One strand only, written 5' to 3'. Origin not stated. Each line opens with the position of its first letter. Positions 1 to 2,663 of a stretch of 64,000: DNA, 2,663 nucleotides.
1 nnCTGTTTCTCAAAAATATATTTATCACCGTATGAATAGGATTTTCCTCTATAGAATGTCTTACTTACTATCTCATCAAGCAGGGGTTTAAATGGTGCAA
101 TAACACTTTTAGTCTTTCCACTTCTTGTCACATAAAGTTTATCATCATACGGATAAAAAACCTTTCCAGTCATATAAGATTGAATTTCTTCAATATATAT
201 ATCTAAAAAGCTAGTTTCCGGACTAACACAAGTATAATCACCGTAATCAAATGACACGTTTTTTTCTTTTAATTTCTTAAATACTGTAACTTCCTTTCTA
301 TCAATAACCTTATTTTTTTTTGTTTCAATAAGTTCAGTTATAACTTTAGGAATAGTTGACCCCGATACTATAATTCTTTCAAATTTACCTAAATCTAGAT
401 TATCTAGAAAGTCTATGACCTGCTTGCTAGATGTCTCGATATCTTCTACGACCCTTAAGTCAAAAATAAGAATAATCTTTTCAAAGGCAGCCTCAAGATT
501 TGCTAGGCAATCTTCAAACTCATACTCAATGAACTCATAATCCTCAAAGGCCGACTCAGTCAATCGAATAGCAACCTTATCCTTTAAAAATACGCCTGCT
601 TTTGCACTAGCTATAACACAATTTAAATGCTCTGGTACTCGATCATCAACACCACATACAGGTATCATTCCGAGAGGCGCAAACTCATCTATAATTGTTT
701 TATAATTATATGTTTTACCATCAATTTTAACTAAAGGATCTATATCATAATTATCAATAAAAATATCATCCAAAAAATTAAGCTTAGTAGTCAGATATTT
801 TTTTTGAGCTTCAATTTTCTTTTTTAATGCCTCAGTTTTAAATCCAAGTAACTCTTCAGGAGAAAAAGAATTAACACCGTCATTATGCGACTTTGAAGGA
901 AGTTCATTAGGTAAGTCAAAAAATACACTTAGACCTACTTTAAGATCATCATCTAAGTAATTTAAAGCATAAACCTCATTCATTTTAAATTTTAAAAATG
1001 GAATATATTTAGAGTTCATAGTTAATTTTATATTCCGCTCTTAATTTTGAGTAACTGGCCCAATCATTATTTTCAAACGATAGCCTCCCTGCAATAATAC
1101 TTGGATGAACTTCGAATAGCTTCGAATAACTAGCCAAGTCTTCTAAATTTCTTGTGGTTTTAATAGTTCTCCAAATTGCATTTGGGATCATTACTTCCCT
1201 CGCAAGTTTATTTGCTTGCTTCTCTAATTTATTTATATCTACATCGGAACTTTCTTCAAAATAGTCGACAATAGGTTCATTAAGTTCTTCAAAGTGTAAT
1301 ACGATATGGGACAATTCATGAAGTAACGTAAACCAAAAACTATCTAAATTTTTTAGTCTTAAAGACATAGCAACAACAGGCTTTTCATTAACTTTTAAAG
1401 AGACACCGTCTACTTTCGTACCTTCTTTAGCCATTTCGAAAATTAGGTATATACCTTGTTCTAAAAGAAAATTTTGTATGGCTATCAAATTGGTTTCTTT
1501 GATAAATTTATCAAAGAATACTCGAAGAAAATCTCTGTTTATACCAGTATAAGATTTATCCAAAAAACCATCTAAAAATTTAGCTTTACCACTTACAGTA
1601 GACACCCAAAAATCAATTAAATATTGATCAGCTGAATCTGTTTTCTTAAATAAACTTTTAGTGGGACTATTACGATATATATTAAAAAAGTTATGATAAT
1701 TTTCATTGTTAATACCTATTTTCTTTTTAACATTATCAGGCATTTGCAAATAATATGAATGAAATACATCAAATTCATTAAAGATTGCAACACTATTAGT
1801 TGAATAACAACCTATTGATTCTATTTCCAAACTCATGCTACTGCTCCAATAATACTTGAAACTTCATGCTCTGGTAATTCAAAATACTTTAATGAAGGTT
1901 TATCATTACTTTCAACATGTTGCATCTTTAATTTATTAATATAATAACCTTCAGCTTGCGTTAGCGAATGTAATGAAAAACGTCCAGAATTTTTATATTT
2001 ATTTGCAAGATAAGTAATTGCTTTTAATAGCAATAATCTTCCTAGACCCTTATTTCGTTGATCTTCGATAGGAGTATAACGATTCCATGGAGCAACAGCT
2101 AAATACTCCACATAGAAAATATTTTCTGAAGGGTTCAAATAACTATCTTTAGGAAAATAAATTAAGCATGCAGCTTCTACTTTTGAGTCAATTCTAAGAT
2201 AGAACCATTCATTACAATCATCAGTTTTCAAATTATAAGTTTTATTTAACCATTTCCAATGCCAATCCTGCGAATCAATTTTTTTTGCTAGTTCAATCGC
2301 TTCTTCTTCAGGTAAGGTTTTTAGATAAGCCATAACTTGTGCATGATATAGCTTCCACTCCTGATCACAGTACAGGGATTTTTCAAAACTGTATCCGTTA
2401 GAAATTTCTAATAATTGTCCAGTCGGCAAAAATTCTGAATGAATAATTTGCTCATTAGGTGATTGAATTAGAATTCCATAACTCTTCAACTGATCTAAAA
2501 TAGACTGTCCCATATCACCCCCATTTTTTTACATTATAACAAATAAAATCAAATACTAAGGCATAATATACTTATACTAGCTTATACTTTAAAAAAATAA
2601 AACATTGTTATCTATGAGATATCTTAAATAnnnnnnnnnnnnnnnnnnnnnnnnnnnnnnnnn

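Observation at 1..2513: Candidate undescribed anti-phage or toxin system: coupled GNAT, Zn-peptidase and Beta operon in island cargo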

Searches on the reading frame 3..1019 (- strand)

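Call 3: search_protein_families(library=pfam, proteins=[window:3-1019:-], max_evalue=0.1)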
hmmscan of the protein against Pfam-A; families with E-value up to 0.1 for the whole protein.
window:3-1019:- (339 aa): 1 family
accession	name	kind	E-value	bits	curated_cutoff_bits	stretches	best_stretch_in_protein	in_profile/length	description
PF14350.11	Beta_protein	-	4.6e-34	118.8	27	1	5-337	1-314/342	Beta protein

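Call 4: search_protein_families(library=padloc, proteins=[window:3-1019:-], max_evalue=0.1)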
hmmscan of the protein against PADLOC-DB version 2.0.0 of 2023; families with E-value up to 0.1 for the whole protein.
window:3-1019:- (339 aa): 3 families
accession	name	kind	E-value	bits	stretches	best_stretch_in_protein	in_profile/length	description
PDLC03984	PD-Lambda-2_C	-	3.8e-33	113.1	1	1-337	1-332/377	-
PDLC03983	PD-Lambda-2_C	-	8.9e-23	78.9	1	1-337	1-321/374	-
PDLC03985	PD-Lambda-2_C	-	0.0059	14.7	1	1-191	1-182/192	-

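Call 5: search_protein_families(library=ncbifam, proteins=[window:3-1019:-], max_evalue=0.1)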
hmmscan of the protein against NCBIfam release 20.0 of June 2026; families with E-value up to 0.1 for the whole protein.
window:3-1019:- (339 aa): 0 families

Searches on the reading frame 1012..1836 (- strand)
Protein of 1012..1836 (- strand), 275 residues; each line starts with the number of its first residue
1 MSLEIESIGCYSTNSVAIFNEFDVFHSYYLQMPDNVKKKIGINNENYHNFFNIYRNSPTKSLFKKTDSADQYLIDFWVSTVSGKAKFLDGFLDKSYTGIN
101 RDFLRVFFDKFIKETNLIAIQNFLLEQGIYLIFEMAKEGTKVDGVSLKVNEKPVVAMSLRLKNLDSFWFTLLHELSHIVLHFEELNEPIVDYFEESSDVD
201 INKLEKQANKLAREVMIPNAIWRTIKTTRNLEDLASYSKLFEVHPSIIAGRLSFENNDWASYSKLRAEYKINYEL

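Call 3: search_protein_families(library=pfam, proteins=[window:1012-1836:-], max_evalue=0.1)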
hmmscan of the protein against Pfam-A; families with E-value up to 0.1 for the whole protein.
window:1012-1836:- (275 aa): 1 family
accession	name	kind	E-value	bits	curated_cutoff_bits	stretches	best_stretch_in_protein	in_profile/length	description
PF06114.19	Peptidase_M78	-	5.9e-10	39.4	22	1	131-253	7-123/123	IrrE N-terminal-like domain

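Call 4: search_protein_families(library=padloc, proteins=[window:1012-1836:-], max_evalue=0.1)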
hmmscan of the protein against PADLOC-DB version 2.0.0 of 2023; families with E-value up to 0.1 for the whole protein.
window:1012-1836:- (275 aa): 16 families
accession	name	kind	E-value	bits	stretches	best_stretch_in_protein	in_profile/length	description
PDLC03982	PD-Lambda-2_B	-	1.9e-44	150.6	1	64-271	186-392/402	-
PDLC03950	RmrA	-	1.9e-08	31.7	1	124-244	154-267/369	-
PDLC03954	RmrA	-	5.8e-08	30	1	126-234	168-269/380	-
PDLC03947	RmrA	-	5.1e-07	26.9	1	123-222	164-257/383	-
PDLC04141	capP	-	2.3e-06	25.3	1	142-243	43-141/242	capP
PDLC03944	RmrA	-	2.3e-06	24.9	1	124-240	152-265/384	-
PDLC03949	RmrA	-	3e-06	24.3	1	128-253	152-263/363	-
PDLC03948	RmrA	-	4.8e-06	23.7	1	126-220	166-254/397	-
PDLC03952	RmrA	-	5e-06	23.6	1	124-222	177-269/395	-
PDLC03951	RmrA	-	6.6e-06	23.3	1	139-236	175-266/400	-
PDLC03946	RmrA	-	4.6e-05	20.3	1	124-220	149-231/357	-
PDLC03945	RmrA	-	6.9e-05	20.2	1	125-220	166-254/394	-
PDLC03956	RmrA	-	0.00033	17.8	1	131-235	168-266/399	-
PDLC03955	RmrA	-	0.0018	15.6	1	124-219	171-253/371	-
PDLC03953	RmrA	-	0.012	12.9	1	168-241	209-269/373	-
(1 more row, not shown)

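Call 5: search_protein_families(library=ncbifam, proteins=[window:1012-1836:-], max_evalue=0.1)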
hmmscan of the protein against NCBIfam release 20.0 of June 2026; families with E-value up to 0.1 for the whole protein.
window:1012-1836:- (275 aa): 2 families
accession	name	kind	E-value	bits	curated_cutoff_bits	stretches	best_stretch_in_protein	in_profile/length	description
NF052239.1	antitox_spr1629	equivalog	0.00013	21.2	335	1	123-227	164-262/377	spr1629 family repressor/antitoxin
NF007238.0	PRK09672.1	equivalog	0.034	13.3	274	1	169-220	167-208/309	phage exclusion protein Lit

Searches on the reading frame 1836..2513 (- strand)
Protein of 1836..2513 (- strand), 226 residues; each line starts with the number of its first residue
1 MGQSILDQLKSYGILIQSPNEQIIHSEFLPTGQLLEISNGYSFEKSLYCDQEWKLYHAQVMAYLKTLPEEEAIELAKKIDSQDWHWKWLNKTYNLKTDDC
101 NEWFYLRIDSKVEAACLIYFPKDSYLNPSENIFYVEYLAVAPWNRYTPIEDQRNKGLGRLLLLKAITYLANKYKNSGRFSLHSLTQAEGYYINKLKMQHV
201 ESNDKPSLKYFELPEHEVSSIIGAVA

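Call 3: search_protein_families(library=pfam, proteins=[window:1836-2513:-], max_evalue=0.1)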
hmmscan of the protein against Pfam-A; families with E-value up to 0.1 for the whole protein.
window:1836-2513:- (226 aa): 4 families
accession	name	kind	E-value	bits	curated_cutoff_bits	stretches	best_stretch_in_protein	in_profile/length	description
PF00583.31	Acetyltransf_1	-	0.00077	20.2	20.7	1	82-181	10-98/116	Acetyltransferase (GNAT) family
PF13673.13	Acetyltransf_10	-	0.016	15.6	23.6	1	151-191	62-102/128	Acetyltransferase (GNAT) domain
PF13508.13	Acetyltransf_7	-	0.032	15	27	1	125-191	28-77/84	Acetyltransferase (GNAT) domain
PF17013.11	Acetyltransf_15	-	0.057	13.3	35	1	150-181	82-115/210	Putative acetyl-transferase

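Call 4: search_protein_families(library=padloc, proteins=[window:1836-2513:-], max_evalue=0.1)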
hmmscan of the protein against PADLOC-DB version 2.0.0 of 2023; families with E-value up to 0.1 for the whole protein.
window:1836-2513:- (226 aa): 1 family
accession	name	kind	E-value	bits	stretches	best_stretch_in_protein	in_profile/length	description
PDLC00462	JetA1|JetA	-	0.013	12.1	1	59-121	228-285/475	DUF5716 domain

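Call 5: search_protein_families(library=ncbifam, proteins=[window:1836-2513:-], max_evalue=0.1)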
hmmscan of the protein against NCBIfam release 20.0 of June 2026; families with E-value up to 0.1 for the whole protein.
window:1836-2513:- (226 aa): 0 families

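Call 18: find_homologous_proteins(query=window:1836-2513:-, max_evalue=0.001)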
Query window:1836-2513:- (226 aa): 51 proteins with E <= 0.001 among 436 candidates.
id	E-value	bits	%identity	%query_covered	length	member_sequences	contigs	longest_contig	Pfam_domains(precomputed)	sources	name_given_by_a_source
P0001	1.0e-145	501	97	100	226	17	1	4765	-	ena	-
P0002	7.5e-136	469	90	100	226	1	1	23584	-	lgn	-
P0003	7.2e-134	462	89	100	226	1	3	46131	-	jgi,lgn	jgi:hypothetical protein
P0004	3.2e-131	454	88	100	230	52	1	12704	-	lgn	-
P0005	2.8e-129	447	86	100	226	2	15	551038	-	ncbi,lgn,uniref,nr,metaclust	ncbi:hypothetical protein [Acinetobacter sp. 1000160]|uniref:hypothetical protein n=1 Tax=Acinetobac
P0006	1.1e-122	426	82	100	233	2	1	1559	-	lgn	-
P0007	2.1e-105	369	73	100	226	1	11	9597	-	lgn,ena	-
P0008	2.6e-105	369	72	100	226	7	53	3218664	-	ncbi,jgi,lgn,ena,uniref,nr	ncbi:hypothetical protein HGD77_01295 [Acinetobacter sp. NEB149]|uniref:hypothetical protein n=1 Tax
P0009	2.2e-100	353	65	100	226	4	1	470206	-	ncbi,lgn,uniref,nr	ncbi:hypothetical protein EA756_04305 [Acinetobacter lactucae]|uniref:N-acetyltransferase n=1 Tax=Ac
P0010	1.6e-96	340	64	100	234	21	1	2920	-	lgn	-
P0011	6.6e-96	338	65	100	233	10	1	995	-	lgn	-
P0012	2.3e-84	300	58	98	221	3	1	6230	-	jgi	-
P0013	1.1e-79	285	69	82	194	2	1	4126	-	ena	-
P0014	2.4e-47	179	42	97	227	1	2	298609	PF00583.32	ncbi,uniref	ncbi:GNAT family N-acetyltransferase [Serratia nevei]|uniref:GNAT family N-acetyltransferase n=1 Tax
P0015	3.7e-46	175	40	96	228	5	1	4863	-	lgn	-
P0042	3.1e-32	130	38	97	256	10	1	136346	-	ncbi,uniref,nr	ncbi:hypothetical protein [Aeromonas hydrophila]|uniref:hypothetical protein n=1 Tax=Aeromonas hydro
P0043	5.8e-32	129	38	82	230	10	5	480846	-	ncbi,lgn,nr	ncbi:hypothetical protein RJO42_003212 [Enterobacter hormaechei]|nr:hypothetical protein [Enterobact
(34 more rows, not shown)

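Call 19: find_encoding_contigs(protein=P0014, flank=6000, max_places=2)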
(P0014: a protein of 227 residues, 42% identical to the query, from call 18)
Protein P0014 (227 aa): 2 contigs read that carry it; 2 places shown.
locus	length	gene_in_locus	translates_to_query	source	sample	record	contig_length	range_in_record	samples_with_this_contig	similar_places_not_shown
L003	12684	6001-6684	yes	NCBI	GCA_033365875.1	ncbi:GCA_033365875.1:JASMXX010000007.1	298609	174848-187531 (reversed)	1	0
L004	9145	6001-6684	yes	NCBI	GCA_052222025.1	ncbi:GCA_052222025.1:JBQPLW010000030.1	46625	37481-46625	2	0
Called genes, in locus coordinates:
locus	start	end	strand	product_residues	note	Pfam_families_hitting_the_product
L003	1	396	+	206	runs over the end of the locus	PF01909:NTP_transf_2 (weak), PF18765:Polbeta (weak)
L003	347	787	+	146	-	-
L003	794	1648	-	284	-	PF00126:HTH_1, PF03466:LysR_substrate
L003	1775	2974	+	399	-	PF07690:MFS_1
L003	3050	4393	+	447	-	PF13449:Phytase-like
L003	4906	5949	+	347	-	PF13356:Arm-DNA-bind_3, PF22022:Phage_int_M, PF00589:Phage_integrase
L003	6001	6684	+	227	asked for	PF00583:Acetyltransf_1 (faint)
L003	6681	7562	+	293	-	PF06114:Peptidase_M78 (weak)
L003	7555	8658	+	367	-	PF14350:Beta_protein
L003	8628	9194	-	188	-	PF26915:Phage_P4_cII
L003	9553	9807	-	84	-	PF04606:Ogr_Delta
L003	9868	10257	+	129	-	PF05930:Phage_AlpA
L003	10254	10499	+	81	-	-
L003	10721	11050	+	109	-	PF10554:Phage_ASH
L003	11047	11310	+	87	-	-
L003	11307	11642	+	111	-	PF17345:DUF5375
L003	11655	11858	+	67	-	-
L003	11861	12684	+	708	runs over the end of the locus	PF13362:Toprim_3, PF08706:D5_N, PF19263:DUF5906, PF03288:Pox_D5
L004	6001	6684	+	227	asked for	PF00583:Acetyltransf_1 (faint)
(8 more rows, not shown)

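Call 20: find_encoding_contigs(protein=P0042, flank=6000, max_places=2)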
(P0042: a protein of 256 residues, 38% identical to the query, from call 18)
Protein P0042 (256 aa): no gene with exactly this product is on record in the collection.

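Call 21: find_encoding_contigs(protein=P0043, flank=6000, max_places=2)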
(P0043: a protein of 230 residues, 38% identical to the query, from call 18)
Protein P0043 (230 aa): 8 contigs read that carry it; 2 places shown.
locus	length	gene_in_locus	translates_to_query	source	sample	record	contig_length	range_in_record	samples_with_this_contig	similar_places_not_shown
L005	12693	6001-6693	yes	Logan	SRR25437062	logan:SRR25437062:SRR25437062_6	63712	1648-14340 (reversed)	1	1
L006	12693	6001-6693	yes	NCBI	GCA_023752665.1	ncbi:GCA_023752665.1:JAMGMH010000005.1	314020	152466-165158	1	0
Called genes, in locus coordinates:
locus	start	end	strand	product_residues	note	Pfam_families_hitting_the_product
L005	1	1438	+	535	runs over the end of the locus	-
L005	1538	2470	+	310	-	PF06834:TraU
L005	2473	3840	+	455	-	-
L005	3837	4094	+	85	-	-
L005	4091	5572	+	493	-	PF07916:TraG_N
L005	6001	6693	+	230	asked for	-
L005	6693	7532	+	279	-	PF06114:Peptidase_M78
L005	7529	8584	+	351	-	PF14350:Beta_protein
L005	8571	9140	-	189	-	PF26915:Phage_P4_cII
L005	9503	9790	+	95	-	-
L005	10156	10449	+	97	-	-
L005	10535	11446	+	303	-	PF08401:ArdcN, PF18818:MPTase-PolyVal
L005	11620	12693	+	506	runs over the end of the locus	PF07514:TraI_2, PF07515:TraI_2_C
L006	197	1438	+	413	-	-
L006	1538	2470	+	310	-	PF06834:TraU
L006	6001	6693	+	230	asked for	-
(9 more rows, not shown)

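Call 24: search_protein_families(library=pfam, proteins=[L003:6681-7562:+, L005:6693-7532:+], max_evalue=0.1)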
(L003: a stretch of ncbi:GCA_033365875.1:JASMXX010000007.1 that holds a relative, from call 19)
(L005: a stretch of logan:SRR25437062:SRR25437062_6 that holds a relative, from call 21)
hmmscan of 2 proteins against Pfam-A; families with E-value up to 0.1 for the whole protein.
L003:6681-7562:+ (293 aa): 1 family
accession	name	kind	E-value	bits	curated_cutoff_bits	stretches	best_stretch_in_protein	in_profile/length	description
PF06114.19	Peptidase_M78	-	8.3e-07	29.3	22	1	145-251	8-106/123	IrrE N-terminal-like domain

L005:6693-7532:+ (279 aa): 1 family
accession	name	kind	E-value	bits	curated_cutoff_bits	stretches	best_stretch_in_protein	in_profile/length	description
PF06114.19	Peptidase_M78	-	2e-11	44.2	22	1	164-250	36-118/123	IrrE N-terminal-like domain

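Call 26: find_related_loci(query=A1, collection=genome_contigs, flank=6000)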
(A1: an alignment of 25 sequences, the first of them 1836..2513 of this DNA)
Query A1 (226 aa) in genome_contigs; peptide patterns used: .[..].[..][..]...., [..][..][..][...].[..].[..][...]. (x = any residue, [..] = any of these).
98 stretches matched a pattern; 78 encode a relative of the query (tblastn E <= 1e-3); 78 distinct loci.
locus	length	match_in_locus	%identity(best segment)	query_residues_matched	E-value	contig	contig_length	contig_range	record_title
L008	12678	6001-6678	87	1-226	8e-134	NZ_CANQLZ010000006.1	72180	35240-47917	MAG: uncultured Acinetobacter sp. isolate Lapin-014__bin50 Lapin-014__NODE_228_length_72180_cov_22.666255, whole genome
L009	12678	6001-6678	65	1-226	9e-103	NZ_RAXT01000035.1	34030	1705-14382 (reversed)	Acinetobacter rongchengensis strain WCHAc060115 35, whole genome shotgun sequence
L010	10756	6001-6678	40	6-225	2e-41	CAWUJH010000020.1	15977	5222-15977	MAG: uncultured Ketobacter sp. isolate SRR17458625_binner12_12_1705322970 genome assembly, contig: ERZ21854034.585, whol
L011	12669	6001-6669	36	6-225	1e-39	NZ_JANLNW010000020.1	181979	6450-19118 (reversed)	Pseudomonas sp. 6D_7.1_Bac1 10, whole genome shotgun sequence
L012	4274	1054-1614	40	37-226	9e-40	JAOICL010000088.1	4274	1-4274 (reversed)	Vibrio sp. isolate AM-375-E20 AM-375-E20_NODE_88, whole genome shotgun sequence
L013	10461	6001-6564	40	36-226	1e-39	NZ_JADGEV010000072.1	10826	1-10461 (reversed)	MAG: Neptunomonas sp. isolate OB1 NODE_1302_length_10826_cov_21.649669, whole genome shotgun sequence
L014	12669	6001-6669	36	6-225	1e-39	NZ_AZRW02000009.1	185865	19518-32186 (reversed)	Pseudomonas sp. QTF5 scaffold9, whole genome shotgun sequence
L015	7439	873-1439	40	36-225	2e-39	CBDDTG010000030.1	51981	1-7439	MAG: Bacterioplanes sp. isolate 4bac70c8-ffff-426f-9b67-68e16a3f45a1 genome assembly, contig: contig_30, whole genome sh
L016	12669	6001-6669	36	6-225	2e-39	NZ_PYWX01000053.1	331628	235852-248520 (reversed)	Pseudomonas palleroniana strain LMG 23076 580, whole genome shotgun sequence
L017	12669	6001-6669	36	6-225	2e-39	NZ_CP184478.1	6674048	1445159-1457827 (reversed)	Pseudomonas sp. ABY48 chromosome, complete genome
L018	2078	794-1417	39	15-225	3e-39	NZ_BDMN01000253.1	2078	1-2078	Bathymodiolus platifrons methanotrophic gill symbiont strain HPD1508-B01-01, whole genome shotgun sequence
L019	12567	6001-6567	38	36-225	5e-39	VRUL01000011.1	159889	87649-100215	MAG: Planctomycetota bacterium isolate MohnsGC08_bin191 NODE_11_length_159889_cov_45.317310, whole genome shotgun sequen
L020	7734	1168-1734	39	36-225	2e-38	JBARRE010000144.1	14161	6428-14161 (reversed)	MAG: Sedimentisphaerales bacterium isolate MFD13433_ilm_asm_bin29 k127_207461, whole genome shotgun sequence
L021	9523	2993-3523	43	37-214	2e-38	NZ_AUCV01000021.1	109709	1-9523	Desulfogranum japonicum DSM 18378 G493DRAFT_scaffold00017.17_C, whole genome shotgun sequence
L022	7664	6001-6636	37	16-225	2e-38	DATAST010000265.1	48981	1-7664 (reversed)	MAG TPA_asm: Verrucomicrobiia bacterium isolate SMAG_U5527 k141_1989333, whole genome shotgun sequence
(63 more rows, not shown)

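Call 39: search_solved_structures(query=A1, max_evalue=10)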
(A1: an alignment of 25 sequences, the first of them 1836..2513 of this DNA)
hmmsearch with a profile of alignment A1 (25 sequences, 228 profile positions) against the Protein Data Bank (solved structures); distinct sequences matched with E-value up to 10: 8.
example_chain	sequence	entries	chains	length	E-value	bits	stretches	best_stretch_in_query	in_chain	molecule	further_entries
7mcd_A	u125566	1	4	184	0.39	13.3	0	25-79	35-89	AI-designed TIM-barrel F15C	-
4f72_A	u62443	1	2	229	0.42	13.2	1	48-99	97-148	Putative haloacid dehalogenase-like hydrolase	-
4dcc_A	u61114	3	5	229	0.42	13.2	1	48-99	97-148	Putative haloacid dehalogenase-like hydrolase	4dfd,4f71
4v61_BL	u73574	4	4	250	0.44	13.2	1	38-118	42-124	Ribosomal Protein L13 | 50S ribosomal protein L13, chloroplastic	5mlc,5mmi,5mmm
1q2y_A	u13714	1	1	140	0.72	12.5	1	149-203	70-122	similar to hypothetical proteins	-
7ovv_A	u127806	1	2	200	1.3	11.6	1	115-207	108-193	Probable acetyltransferase NATA1-like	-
8xj9_A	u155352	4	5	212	1.3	11.6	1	114-207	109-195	GCN5-related N-acetyltransferase 8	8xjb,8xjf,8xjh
8rmz_A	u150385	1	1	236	1.7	11.2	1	114-207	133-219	GCN5-related N-acetyltransferase 8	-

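Call 44: find_encoding_contigs(protein=P0008, flank=10000, max_places=2)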
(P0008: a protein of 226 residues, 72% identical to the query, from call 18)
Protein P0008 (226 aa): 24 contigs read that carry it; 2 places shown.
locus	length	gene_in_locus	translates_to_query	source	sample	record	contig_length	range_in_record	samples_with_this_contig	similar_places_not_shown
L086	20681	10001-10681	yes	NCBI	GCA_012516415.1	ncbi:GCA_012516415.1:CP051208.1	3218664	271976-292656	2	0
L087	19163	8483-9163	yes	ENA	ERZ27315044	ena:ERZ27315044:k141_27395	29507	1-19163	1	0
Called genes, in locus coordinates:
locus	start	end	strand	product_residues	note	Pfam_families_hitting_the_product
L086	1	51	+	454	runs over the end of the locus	PF00083:Sugar_tr (weak), PF07690:MFS_1, PF21987:YajR_YAM (weak)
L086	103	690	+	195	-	PF00436:SSB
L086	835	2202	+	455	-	PF00589:Phage_integrase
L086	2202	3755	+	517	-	-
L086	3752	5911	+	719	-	-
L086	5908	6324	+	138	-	-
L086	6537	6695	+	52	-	-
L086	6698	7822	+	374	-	PF04055:Radical_SAM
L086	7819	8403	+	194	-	PF13661:2OG-FeII_Oxy_4 (weak)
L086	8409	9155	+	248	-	-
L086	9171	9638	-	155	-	-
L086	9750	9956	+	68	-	PF13560:HTH_31 (weak), PF12844:HTH_19 (weak), PF01381:HTH_3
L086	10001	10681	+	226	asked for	-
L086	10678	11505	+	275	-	PF06114:Peptidase_M78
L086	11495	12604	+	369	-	PF14350:Beta_protein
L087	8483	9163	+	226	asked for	-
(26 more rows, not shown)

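Call 45: find_encoding_contigs(protein=P0005, flank=10000, max_places=2)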
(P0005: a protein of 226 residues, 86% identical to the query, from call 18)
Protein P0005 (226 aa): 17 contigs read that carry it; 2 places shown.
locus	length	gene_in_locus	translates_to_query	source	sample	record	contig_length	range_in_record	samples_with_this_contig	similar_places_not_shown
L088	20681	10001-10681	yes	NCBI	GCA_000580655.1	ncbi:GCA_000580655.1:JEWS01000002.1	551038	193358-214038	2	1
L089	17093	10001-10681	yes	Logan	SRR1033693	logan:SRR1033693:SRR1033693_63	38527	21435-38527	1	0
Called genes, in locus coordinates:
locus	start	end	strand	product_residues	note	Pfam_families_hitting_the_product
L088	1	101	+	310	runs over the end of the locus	PF00589:Phage_integrase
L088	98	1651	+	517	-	PF00589:Phage_integrase (weak)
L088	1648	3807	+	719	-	-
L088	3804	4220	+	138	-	-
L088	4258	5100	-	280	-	-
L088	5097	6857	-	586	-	PF13304:AAA_21 (weak)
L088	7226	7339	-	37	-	-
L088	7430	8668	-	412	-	PF08238:Sel1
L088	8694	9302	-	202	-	-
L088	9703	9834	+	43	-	-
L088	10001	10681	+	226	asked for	-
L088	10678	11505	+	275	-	PF06114:Peptidase_M78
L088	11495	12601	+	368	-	PF14350:Beta_protein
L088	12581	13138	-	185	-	PF26915:Phage_P4_cII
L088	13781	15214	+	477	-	PF00324:AA_permease, PF13520:AA_permease_2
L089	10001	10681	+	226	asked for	-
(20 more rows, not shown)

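Call 46: predict_structure(alignment_id=A1)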
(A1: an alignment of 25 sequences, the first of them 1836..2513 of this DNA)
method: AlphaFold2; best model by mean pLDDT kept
length: 226 residues; sequences in the alignment: 25
mean_pLDDT: 92.7   pTM: 0.89
mean pLDDT of the five models: 92.7, 91.0, 90.9, 90.9, 90.5
residues with pLDDT >= 90: 185; 70-90: 36; 50-70: 4; < 50: 1
segments of 3 or more residues with pLDDT < 50: none
pLDDT, mean of each block of 10 residues (from residue 1): 83 93 96 97 96 94 97 92 83 90 97 98 95 96 94 94 97 96 88 92 94 92 68
secondary structure, 60 per line:
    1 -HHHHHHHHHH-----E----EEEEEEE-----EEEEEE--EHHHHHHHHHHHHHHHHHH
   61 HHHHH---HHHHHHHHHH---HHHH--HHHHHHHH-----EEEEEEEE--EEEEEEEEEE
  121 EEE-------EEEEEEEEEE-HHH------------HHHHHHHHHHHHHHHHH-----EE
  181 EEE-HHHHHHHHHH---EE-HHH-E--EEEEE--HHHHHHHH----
elements in order: H2-11 E22-28 E34-39 H43-65 H69-78 H82-85 H88-95 E101-108 E111-123 E131-140 H157-173 E179-183 H185-194 E208-212 H215-222

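Call 51: fold_search(model_id=the predicted structure, library=pdb)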
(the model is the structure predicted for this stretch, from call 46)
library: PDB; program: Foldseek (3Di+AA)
matches with E <= 10: 785; with E <= 0.001: 111
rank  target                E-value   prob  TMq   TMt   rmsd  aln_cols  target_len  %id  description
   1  8osp_A                2.8e-05  1.00  0.44  0.55   8.1       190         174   13  GCN5-related N-Acetyltransferase from Lactobacillus curiae (released 2023-07-05)
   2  1tiq_B                3.5e-05  1.00  0.42  0.53   7.3       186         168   13  Crystal Structure of an Acetyltransferase (PaiA) in complex with CoA and DTT from Bacillus subtilis, Northeast Structu (released 2004-07-13)
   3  1tiq_A                3.8e-05  1.00  0.43  0.53   7.9       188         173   12  Crystal Structure of an Acetyltransferase (PaiA) in complex with CoA and DTT from Bacillus subtilis, Northeast Structu (released 2004-07-13)
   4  4ava                  4.5e-05  1.00  0.37  0.27  14.5       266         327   10  Crystal structure of protein lysine acetyltransferase Rv0998 from Mycobacterium tuberculosis (released 2012-07-11)
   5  2qml                  6.1e-05  1.00  0.51  0.59   7.5       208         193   13  Crystal structure of an uncharacterized protein (bh2621) from bacillus halodurans at 1.55 A resolution (released 2007-09-04)
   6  3exn                  6.1e-05  1.00  0.38  0.52   4.0       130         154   15  Crystal structure of acetyltransferase from Thermus thermophilus HB8 (released 2009-01-06)
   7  4avb_A                6.1e-05  1.00  0.41  0.30  11.1       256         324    9  Crystal structure of protein lysine acetyltransferase Rv0998 in complex with acetyl CoA and cAMP (released 2012-07-11)
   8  3f0a                  6.4e-05  1.00  0.44  0.60   7.1       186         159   16  Structure of a putative n-acetyltransferase (ta0374) in complex with acetyl-coa from thermoplasma acidophilum (released 2008-11-11)
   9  8gxj_A                7.3e-05  1.00  0.50  0.58   6.7       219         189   12  Pseudomonas aeruginosa N-acetyltransferase domain-containing protein PA3270 (released 2022-10-12)
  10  7qf6_B                9.8e-05  1.00  0.44  0.25   9.5       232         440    9  N(5)-hydroxyornithine:cis-anhydromevalonyl coenzyme A-N(5)-transacylase sidF (released 2022-12-14)
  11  8gxj_B                1.0e-04  1.00  0.51  0.61   7.1       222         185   10  Pseudomonas aeruginosa N-acetyltransferase domain-containing protein PA3270 (released 2022-10-12)
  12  2r7h_B                1.0e-04  1.00  0.45  0.60   7.0       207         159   10  CRYSTAL STRUCTURE OF A putative acetyltransferase of the GNAT family (DDE_3044) FROM DESULFOVIBRIO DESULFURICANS SUBSP (released 2007-09-25)
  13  1yre_A                1.2e-04  1.00  0.45  0.54   8.8       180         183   12  Hypothetical protein PA3270 from Pseudomonas aeruginosa in complex with CoA (released 2005-02-15)
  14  8h6c_F                1.2e-04  1.00  0.39  0.52  12.0       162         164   13  Crystal structure of human GCN5 histone acetyltransferase domain bound with malonyl-CoA (released 2023-05-03)
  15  9ils_A                1.2e-04  1.00  0.37  0.51   5.0       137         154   17  The GmvT toxin in complex with the C-terminal fragment of its antitoxin (released 2025-03-05)
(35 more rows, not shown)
